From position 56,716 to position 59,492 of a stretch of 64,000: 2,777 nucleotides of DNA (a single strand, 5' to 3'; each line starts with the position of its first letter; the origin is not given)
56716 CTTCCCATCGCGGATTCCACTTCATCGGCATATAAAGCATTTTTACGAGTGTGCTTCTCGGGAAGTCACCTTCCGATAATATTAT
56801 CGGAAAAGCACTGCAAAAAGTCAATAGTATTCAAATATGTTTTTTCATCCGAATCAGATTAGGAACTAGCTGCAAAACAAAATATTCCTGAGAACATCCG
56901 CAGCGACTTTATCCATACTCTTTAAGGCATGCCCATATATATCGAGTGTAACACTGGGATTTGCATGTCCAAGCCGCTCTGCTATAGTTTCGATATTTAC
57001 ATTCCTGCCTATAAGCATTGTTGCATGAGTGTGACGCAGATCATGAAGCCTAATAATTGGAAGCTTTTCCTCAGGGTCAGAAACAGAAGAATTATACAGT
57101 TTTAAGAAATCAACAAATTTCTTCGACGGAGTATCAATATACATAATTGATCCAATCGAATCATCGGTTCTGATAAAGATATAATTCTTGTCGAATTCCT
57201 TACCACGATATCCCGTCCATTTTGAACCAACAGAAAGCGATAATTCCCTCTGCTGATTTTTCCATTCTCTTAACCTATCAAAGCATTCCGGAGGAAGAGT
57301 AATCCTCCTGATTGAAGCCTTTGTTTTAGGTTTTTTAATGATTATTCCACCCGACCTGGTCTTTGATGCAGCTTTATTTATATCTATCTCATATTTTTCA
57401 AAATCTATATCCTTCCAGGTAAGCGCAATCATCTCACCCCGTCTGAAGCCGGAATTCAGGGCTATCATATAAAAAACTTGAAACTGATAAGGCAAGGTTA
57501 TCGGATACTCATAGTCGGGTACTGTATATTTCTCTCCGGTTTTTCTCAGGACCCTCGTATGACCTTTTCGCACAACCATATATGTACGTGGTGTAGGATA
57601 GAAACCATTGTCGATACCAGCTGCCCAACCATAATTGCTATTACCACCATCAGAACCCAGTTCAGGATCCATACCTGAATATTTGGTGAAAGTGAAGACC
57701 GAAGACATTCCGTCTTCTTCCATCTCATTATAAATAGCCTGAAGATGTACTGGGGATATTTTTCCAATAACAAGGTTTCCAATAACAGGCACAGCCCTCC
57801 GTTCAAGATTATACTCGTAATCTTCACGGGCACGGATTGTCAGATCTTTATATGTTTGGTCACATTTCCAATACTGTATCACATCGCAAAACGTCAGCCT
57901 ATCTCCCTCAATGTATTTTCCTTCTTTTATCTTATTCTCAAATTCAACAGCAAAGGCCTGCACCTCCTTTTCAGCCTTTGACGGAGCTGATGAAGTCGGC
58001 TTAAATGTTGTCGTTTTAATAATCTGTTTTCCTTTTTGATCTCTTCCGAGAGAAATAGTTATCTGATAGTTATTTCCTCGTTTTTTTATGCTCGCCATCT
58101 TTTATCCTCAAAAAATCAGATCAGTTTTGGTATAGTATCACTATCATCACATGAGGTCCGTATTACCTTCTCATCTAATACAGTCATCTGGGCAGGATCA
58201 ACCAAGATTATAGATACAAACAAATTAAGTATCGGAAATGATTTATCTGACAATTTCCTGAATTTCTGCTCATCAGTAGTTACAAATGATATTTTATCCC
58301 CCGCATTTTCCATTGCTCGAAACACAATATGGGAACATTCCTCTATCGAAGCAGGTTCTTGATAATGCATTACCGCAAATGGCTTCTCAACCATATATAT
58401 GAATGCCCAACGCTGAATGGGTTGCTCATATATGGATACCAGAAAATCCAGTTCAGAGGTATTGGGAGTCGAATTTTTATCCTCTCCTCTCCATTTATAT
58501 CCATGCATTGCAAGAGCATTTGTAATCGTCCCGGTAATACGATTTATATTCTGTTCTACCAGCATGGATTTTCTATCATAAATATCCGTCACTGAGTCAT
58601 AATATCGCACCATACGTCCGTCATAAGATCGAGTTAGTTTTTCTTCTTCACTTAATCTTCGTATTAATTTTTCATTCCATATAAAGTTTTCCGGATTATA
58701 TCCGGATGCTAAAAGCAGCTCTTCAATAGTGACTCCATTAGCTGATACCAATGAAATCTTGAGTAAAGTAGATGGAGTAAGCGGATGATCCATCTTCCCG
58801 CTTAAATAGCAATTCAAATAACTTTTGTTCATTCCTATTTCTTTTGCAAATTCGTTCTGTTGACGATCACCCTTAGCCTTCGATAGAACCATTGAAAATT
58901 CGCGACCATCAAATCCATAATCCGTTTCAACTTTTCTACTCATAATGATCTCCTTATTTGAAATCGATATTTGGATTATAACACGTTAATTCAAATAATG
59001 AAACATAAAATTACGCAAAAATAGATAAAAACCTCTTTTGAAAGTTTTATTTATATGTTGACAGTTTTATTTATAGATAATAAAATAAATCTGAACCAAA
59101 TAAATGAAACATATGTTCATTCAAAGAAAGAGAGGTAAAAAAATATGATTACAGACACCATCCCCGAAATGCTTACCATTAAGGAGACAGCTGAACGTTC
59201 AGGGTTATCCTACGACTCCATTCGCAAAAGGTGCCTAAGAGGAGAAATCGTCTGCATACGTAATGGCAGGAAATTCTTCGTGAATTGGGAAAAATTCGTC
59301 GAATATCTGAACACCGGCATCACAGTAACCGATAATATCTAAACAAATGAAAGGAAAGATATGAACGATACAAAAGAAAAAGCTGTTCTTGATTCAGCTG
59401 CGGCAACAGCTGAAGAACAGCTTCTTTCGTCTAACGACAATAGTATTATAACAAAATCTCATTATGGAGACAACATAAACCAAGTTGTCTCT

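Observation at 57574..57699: In-frame fragment resembling a Bacteroidota SusC C-terminus inside the integrase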

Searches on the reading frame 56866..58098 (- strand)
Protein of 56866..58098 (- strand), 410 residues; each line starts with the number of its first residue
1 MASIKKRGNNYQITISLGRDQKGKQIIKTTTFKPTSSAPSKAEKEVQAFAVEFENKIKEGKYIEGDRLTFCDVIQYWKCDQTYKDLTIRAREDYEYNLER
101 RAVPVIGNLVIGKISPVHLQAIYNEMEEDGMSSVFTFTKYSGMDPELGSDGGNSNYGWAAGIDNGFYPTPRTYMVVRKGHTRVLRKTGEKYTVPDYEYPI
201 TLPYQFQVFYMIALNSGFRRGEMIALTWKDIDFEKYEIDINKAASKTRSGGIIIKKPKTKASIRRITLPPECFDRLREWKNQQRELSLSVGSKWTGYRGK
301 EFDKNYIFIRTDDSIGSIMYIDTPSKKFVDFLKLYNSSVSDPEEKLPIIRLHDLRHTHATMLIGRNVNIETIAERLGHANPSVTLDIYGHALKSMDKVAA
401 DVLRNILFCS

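Call 3: search_protein_families(library=pfam, proteins=[window:56866-58098:-], max_evalue=1)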
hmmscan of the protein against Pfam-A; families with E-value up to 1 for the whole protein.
window:56866-58098:- (410 aa): 6 families
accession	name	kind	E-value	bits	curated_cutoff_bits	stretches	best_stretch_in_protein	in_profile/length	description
PF00589.27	Phage_integrase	-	1.4e-18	67.7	27.1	1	204-393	22-170/172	Phage integrase family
PF14659.12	Phage_int_SAM_3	-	1.1e-06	29.2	22.6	1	69-126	1-57/58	Phage integrase, N-terminal SAM-like domain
PF14497.11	GST_C_3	-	0.052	14.2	21.6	1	41-91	26-78/104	Glutathione S-transferase, C-terminal domain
PF22022.2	Phage_int_M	-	0.058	14.1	27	1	87-130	17-60/96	Phage integrase central domain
PF00043.30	GST_C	-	0.15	12.8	20.7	1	38-74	23-59/93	Glutathione S-transferase, C-terminal domain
PF07872.17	DUF1659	-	0.22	11.8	24.1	1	8-33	8-33/72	Protein of unknown function (DUF1659)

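Call 4: search_protein_families(library=ncbifam, proteins=[window:56866-58098:-], max_evalue=1)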
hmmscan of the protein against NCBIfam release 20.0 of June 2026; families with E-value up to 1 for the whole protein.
window:56866-58098:- (410 aa): 8 families
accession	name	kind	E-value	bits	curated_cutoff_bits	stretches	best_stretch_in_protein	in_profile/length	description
NF040815.2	recomb_XerA_Arch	equivalog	1.3e-12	47.8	220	2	349-391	213-254/263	site-specific tyrosine recombinase/integron integrase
NF003462.0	PRK05084.1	equivalog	2.6e-08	33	267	2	351-403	305-356/360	tyrosine recombinase XerS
TIGR02249.1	integrase_gron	subfamily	4.7e-08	32.7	265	2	350-395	260-304/315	integron integrase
TIGR02224.1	recomb_XerC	equivalog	1.4e-07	31.2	335.15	1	350-390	237-276/295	tyrosine recombinase XerC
TIGR02225.1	recomb_XerD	equivalog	1.4e-05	24.6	329.6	1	349-393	233-276/290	site-specific tyrosine recombinase XerD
NF001399.0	PRK00283.1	subfamily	0.00074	18.8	279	1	352-393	245-285/300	tyrosine recombinase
NF011946.0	PRK15417.1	equivalog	0.00095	18.4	435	1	351-395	276-319/337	integron integrase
TIGR04056.1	OMP_RagA_SusC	subfamily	0.054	11.8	368.25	1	134-175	947-975/981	SusC/RagA family TonB-linked outer membrane protein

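Call 6: find_homologous_proteins(query=window:56866-58098:-)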
Query window:56866-58098:- (410 aa): 1608 proteins with E <= 0.001 among 3907 candidates; the best 120 are listed.
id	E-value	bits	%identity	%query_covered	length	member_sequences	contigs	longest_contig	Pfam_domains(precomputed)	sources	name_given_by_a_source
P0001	6.8e-279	942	100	100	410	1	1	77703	PF14659.13,PF00589.28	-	-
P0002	3.8e-242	821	86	100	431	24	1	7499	PF14659.13,PF22022.3,PF00589.28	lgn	-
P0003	2.4e-149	516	54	99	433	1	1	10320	PF14659.13,PF22022.3,PF00589.28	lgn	-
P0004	5.0e-148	511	55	100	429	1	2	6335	PF14659.13,PF22022.3,PF00589.28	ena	-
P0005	1.0e-143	497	53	99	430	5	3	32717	PF14659.13,PF22022.3,PF00589.28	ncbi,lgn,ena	-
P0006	2.5e-141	489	51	99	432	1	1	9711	PF14659.13,PF22022.3,PF00589.28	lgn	-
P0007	3.4e-140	485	52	98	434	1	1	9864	PF14659.13,PF22022.3,PF00589.28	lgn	-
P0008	1.0e-137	477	50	99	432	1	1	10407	PF14659.13,PF22022.3,PF00589.28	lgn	-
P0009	1.6e-135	470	49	99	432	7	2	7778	PF14659.13,PF22022.3,PF00589.28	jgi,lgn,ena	-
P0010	1.5e-133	464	50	99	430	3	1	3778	PF14659.13,PF22022.3,PF00589.28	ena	-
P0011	4.8e-131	455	50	100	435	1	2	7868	PF22022.3,PF00589.28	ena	-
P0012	3.0e-126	440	47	99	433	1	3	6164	PF14659.13,PF22022.3,PF00589.28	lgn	-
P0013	4.7e-121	422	46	99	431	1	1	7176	PF14659.13,PF22022.3,PF00589.28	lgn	-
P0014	3.5e-118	413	45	99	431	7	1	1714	PF14659.13,PF22022.3,PF00589.28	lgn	-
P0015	4.0e-117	409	45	99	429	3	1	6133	PF14659.13,PF00589.28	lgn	-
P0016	5.4e-113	396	47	99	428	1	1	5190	PF14659.13,PF22022.3,PF00589.28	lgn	-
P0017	1.5e-112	394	46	99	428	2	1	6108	PF14659.13,PF22022.3,PF00589.28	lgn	-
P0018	6.7e-110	386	43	99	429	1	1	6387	PF14659.13,PF22022.3,PF00589.28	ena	-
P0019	3.4e-109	383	45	99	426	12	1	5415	PF14659.13,PF22022.3,PF00589.28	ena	-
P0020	1.3e-108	381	45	99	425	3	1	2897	PF14659.13,PF22022.3,PF00589.28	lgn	-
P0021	4.5e-108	380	42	98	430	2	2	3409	PF14659.13,PF22022.3,PF00589.28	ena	-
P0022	5.6e-108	379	45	99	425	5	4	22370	PF14659.13,PF22022.3,PF00589.28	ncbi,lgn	-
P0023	1.2e-107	378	44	99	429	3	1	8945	PF14659.13,PF22022.3,PF00589.28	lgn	-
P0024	8.7e-107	375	44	100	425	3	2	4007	PF14659.13,PF22022.3,PF00589.28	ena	-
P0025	1.6e-106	375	47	100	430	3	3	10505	PF14659.13,PF22022.3,PF00589.28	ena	-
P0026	3.8e-106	373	43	100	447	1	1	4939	PF14659.13,PF22022.3,PF00589.28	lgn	-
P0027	9.4e-104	365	42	100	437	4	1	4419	PF14659.13,PF22022.3,PF00589.28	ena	-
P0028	2.4e-103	364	41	100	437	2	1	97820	PF14659.13,PF22022.3,PF00589.28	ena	-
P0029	5.2e-103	363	43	100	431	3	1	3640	PF14659.13,PF22022.3,PF00589.28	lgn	-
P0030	1.1e-102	362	41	99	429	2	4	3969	PF14659.13,PF22022.3,PF00589.28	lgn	-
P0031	1.4e-102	362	43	99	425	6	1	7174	PF14659.13,PF22022.3,PF00589.28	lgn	-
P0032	5.1e-101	356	44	100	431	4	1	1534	PF14659.13,PF22022.3,PF00589.28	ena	-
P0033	9.0e-101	356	42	100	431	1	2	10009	PF14659.13,PF22022.3,PF00589.28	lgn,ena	-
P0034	1.0e-99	352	41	100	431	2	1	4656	PF22022.3,PF00589.28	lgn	-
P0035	2.4e-99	351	42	99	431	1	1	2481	PF14659.13,PF22022.3,PF00589.28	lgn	-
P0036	3.7e-99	350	43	100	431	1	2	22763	PF14659.13,PF22022.3,PF00589.28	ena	-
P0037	5.6e-99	350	39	99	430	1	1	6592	PF14659.13,PF22022.3,PF00589.28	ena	-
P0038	5.9e-99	350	44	100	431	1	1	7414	PF14659.13,PF22022.3,PF00589.28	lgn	-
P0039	6.5e-99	350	41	99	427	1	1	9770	PF14659.13,PF22022.3,PF00589.28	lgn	-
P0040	6.9e-99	349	40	98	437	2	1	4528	PF14659.13,PF22022.3,PF00589.28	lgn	-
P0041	1.2e-98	349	41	99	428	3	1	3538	PF14659.13,PF22022.3,PF00589.28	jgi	jgi:integrase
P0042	1.6e-98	348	41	98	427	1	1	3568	PF14659.13,PF22022.3,PF00589.28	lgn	-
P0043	3.1e-98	347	40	99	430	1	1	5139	PF22022.3,PF00589.28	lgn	-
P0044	3.5e-98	347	41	99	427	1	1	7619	PF14659.13,PF00589.28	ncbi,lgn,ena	-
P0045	7.2e-98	346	41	100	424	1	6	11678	PF14659.13,PF22022.3,PF00589.28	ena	-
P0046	1.4e-97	345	41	99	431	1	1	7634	PF22022.3,PF00589.28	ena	-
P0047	1.6e-97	345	42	100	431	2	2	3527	PF22022.3,PF00589.28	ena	-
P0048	1.9e-97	345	42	99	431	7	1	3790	PF14659.13,PF22022.3,PF13102.13,PF00589.28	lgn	-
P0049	2.6e-96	341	40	100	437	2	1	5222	PF14659.13,PF22022.3,PF00589.28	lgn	-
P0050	4.2e-95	337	39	98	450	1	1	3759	PF14659.13,PF22022.3,PF00589.28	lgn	-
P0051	6.8e-95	336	42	100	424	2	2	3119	PF14659.13,PF22022.3,PF00589.28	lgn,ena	-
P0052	8.0e-95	336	40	99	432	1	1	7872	PF14659.13,PF22022.3,PF00589.28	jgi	-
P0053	8.9e-95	336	41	100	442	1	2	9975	PF22022.3,PF00589.28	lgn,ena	-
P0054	2.0e-94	335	42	99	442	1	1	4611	PF14659.13,PF22022.3,PF00589.28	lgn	-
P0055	2.6e-94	334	40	99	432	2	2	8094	PF14659.13,PF22022.3,PF00589.28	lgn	-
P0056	3.6e-94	334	42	99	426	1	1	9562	PF14659.13,PF22022.3,PF00589.28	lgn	-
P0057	5.2e-94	333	39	99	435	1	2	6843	PF14659.13,PF22022.3,PF00589.28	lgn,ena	-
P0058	1.7e-93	332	41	98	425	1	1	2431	PF14659.13,PF22022.3,PF00589.28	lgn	-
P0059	2.2e-93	331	43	91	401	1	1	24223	PF14659.13,PF22022.3,PF00589.28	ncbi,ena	-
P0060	3.3e-93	331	42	99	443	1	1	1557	PF14659.13,PF22022.3,PF00589.28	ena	-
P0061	3.9e-93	330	41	99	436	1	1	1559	PF14659.13,PF22022.3,PF00589.28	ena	-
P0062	4.8e-93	330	42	99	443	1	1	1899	PF14659.13,PF22022.3,PF00589.28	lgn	-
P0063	5.2e-93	330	41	99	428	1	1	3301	PF14659.13,PF22022.3,PF00589.28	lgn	-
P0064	8.5e-93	329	42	100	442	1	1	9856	PF14659.13,PF22022.3,PF00589.28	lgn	-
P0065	1.4e-92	329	41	99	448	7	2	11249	PF14659.13,PF00589.28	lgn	-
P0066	1.6e-92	328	41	99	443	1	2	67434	PF14659.13,PF22022.3,PF00589.28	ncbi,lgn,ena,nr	ncbi:MAG: site-specific integrase [Clostridia bacterium]|nr:site-specific integrase [Clostridia bact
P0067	2.1e-92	328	39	99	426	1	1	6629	PF14659.13,PF22022.3,PF00589.28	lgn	-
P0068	3.9e-92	327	40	99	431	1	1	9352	PF22022.3,PF00589.28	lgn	-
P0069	1.7e-91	325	40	99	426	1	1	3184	PF22022.3,PF00589.28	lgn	-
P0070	3.5e-91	324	42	99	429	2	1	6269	PF14659.13,PF22022.3,PF00589.28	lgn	-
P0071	6.3e-91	323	39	100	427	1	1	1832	PF14659.13,PF22022.3,PF00589.28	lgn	-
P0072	8.5e-91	323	40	100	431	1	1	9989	PF22022.3,PF00589.28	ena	-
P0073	1.3e-90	322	42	99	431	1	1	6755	PF14659.13,PF22022.3,PF00589.28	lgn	-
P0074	2.1e-90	321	39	99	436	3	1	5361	PF22022.3,PF00589.28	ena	-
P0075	2.2e-90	321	41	99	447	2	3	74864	PF14659.13,PF00589.28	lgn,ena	-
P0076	2.9e-90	321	41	99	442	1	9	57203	PF14659.13,PF22022.3,PF00589.28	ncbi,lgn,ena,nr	ncbi:MAG: site-specific integrase [Clostridia bacterium]|nr:site-specific integrase [Clostridia bact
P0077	3.6e-90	321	39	99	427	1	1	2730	PF14659.13,PF22022.3,PF00589.28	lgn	-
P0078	7.4e-90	320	39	99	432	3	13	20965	PF14659.13,PF22022.3,PF13102.13,PF00589.28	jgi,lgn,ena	-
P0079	8.9e-90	319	42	99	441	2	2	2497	PF22022.3,PF00589.28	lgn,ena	-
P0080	4.4e-89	317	40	100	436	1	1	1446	PF22022.3,PF00589.28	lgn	-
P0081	8.2e-89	316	41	98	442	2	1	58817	PF14659.13,PF22022.3,PF00589.28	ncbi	-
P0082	1.2e-88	316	39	100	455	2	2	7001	PF14659.13,PF22022.3,PF00589.28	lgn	-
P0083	1.4e-88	315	40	99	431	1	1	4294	PF14659.13,PF22022.3,PF00589.28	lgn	-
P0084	2.4e-88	315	37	99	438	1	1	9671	PF14659.13,PF00589.28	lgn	-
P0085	2.7e-88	315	41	99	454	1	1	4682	PF14659.13,PF22022.3,PF00589.28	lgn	-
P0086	3.5e-88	314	39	98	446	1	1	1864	PF14659.13,PF22022.3,PF00589.28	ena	-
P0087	3.9e-88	314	39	99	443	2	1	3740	PF14659.13,PF22022.3,PF00589.28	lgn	-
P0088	3.9e-88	314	40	100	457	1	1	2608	PF14659.13,PF22022.3,PF00589.28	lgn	-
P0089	6.6e-88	313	41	99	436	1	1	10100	PF22022.3,PF00589.28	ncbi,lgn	-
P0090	7.0e-88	313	39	99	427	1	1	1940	PF14659.13,PF00589.28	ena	-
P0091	8.3e-88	313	40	99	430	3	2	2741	PF14659.13,PF22022.3,PF00589.28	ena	-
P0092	1.3e-87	312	40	99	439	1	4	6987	PF14659.13,PF22022.3,PF00589.28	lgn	-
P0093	1.7e-87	312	39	99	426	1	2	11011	PF14659.13,PF22022.3,PF00589.28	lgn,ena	-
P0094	1.7e-87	312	40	99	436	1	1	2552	PF14659.13,PF22022.3,PF00589.28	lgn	-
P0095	1.8e-87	312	41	100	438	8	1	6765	PF22022.3,PF00589.28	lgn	-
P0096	2.4e-87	311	39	96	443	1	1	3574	PF14659.13,PF22022.3,PF00589.28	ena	-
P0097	3.2e-87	311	39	99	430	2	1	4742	PF14659.13,PF22022.3,PF00589.28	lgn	-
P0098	3.6e-87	311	40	99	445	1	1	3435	PF14659.13,PF22022.3,PF00589.28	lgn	-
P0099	3.7e-87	311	40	99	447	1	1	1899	PF14659.13,PF22022.3,PF00589.28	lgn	-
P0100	3.7e-87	311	40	99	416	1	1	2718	PF14659.13,PF22022.3,PF00589.28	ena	-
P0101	7.4e-87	310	39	99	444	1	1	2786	PF14659.13,PF22022.3,PF00589.28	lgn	-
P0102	1.2e-86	309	39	99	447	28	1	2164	PF22022.3,PF00589.28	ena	-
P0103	1.3e-86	309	39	99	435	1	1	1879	PF22022.3,PF00589.28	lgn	-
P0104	1.6e-86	309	38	100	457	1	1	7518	PF14659.13,PF22022.3,PF00589.28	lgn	-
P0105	1.8e-86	309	39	99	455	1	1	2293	PF14659.13,PF22022.3,PF13102.13,PF00589.28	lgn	-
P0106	2.1e-86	308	40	99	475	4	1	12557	PF22022.3,PF00589.28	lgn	-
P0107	2.6e-86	308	39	100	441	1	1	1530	PF14659.13,PF22022.3,PF00589.28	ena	-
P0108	2.7e-86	308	41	100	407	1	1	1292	PF14659.13,PF22022.3,PF00589.28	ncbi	-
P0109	3.5e-86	308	39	98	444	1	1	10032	PF14659.13,PF22022.3,PF00589.28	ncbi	-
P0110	3.9e-86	307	40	98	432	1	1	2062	PF14659.13,PF22022.3,PF00589.28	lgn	-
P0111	4.1e-86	307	40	97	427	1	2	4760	PF14659.13,PF22022.3,PF00589.28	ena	-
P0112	4.5e-86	307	39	100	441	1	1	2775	PF14659.13,PF22022.3,PF00589.28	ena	-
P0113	4.5e-86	307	40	99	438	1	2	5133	PF14659.13,PF22022.3,PF13102.13,PF00589.28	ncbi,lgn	-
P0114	4.8e-86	307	43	87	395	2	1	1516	PF14659.13,PF22022.3,PF00589.28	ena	-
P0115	6.4e-86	307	39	99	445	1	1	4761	PF14659.13,PF22022.3,PF00589.28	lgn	-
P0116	8.0e-86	306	39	100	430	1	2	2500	PF14659.13,PF22022.3,PF00589.28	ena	-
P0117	8.1e-86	306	40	98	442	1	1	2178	PF14659.13,PF22022.3,PF00589.28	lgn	-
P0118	8.6e-86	306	40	98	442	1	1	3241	PF14659.13,PF22022.3,PF00589.28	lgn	-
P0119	1.3e-85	306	40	99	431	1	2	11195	PF14659.13,PF22022.3,PF00589.28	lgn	-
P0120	1.7e-85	305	41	98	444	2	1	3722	PF22022.3,PF00589.28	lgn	-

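Call 8: find_encoding_contigs(protein=P0002, flank=4000, max_places=4)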
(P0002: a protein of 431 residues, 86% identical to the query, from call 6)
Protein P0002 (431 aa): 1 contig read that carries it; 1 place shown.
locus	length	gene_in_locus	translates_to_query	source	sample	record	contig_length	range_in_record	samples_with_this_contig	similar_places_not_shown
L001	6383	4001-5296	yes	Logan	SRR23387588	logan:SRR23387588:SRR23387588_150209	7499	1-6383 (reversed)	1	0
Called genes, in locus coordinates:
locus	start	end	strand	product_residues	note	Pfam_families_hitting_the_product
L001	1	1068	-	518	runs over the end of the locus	-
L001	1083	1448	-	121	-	-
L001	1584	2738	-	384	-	PF13481:AAA_25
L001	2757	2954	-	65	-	-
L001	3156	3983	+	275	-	-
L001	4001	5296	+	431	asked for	PF14659:Phage_int_SAM_3 (faint), PF22022:Phage_int_M, PF00589:Phage_integrase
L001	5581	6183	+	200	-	PF18813:PBECR4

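Call 42: search_protein_families(library=pfam, proteins=[P0002], max_evalue=0.01)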
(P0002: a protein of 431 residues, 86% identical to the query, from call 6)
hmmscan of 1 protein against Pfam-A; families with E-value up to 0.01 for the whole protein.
P0002 (431 aa): 3 families
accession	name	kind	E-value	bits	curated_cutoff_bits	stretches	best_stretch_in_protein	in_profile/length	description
PF00589.27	Phage_integrase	-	4.7e-19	69.2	27.1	1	225-414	22-170/172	Phage integrase family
PF22022.2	Phage_int_M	-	3.3e-08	34.1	27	1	87-165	17-94/96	Phage integrase central domain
PF14659.12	Phage_int_SAM_3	-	1.3e-05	25.8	22.6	1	69-126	1-57/58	Phage integrase, N-terminal SAM-like domain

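Call 44: find_encoding_contigs(protein=window:56866-58098:-, flank=1000, max_places=5)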
Protein window:56866-58098:- (410 aa): no gene with exactly this product is on record in the collection.

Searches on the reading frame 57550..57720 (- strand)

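Call 3: search_protein_families(library=pfam, proteins=[window:57550-57720:-], max_evalue=1)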
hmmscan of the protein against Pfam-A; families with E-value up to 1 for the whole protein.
window:57550-57720:- (57 aa): 0 families

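Call 4: search_protein_families(library=ncbifam, proteins=[window:57550-57720:-], max_evalue=1)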
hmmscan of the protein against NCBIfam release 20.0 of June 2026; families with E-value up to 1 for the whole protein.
window:57550-57720:- (57 aa): 1 family
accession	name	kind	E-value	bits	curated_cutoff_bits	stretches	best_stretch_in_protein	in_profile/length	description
TIGR04056.1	OMP_RagA_SusC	subfamily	0.0015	16.9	368.25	1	8-49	947-975/981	SusC/RagA family TonB-linked outer membrane protein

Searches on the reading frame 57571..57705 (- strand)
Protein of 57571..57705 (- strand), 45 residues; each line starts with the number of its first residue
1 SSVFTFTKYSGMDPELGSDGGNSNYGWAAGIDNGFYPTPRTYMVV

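Call 9: find_homologous_proteins(query=window:57571-57705:-, max_evalue=10)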
Query seq(45 aa) (45 aa): 3 proteins with E <= 10 among 3 candidates.
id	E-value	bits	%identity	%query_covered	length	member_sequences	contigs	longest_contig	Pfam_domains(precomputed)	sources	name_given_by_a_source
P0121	2.5e-11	60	91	73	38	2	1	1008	-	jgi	jgi:hypothetical protein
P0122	3.0e-8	50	56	96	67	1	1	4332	-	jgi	jgi:hypothetical protein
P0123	1.6e-5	42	58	89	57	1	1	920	-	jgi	jgi:hypothetical protein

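Call 13: find_encoding_contigs(protein=P0121, flank=3000, max_places=4)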
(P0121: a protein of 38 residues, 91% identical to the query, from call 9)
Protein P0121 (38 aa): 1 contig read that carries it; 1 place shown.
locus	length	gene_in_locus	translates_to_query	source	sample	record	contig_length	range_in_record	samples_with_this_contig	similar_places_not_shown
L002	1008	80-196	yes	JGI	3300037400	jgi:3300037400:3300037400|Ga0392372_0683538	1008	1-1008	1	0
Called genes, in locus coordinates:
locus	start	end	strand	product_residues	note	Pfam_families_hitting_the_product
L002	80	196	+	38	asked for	-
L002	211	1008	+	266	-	?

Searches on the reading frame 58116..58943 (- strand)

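Call 32: search_protein_families(library=pfam, proteins=[window:58116-58943:-], max_evalue=0.01)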
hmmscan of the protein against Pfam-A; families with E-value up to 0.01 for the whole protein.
window:58116-58943:- (275 aa): 2 families
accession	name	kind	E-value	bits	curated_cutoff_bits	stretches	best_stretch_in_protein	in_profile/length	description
PF01381.28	HTH_3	-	0.001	19.5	23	1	26-64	9-45/55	Helix-turn-helix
PF06892.16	Phage_CP76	-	0.0049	17.2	26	0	29-84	18-74/146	Phage regulatory protein CII (CP76)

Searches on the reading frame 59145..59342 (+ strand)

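Call 32: search_protein_families(library=pfam, proteins=[window:59145-59342:+], max_evalue=0.01)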
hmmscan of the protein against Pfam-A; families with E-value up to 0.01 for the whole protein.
window:59145-59342:+ (65 aa): 2 families
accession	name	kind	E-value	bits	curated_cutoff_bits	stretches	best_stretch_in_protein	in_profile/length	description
PF12728.13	HTH_17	-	3.9e-05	24.3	27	1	9-56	1-48/51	Helix-turn-helix domain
PF20038.5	HTH_59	-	0.0069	16.8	27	1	6-32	4-30/66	Helix-turn-helix domain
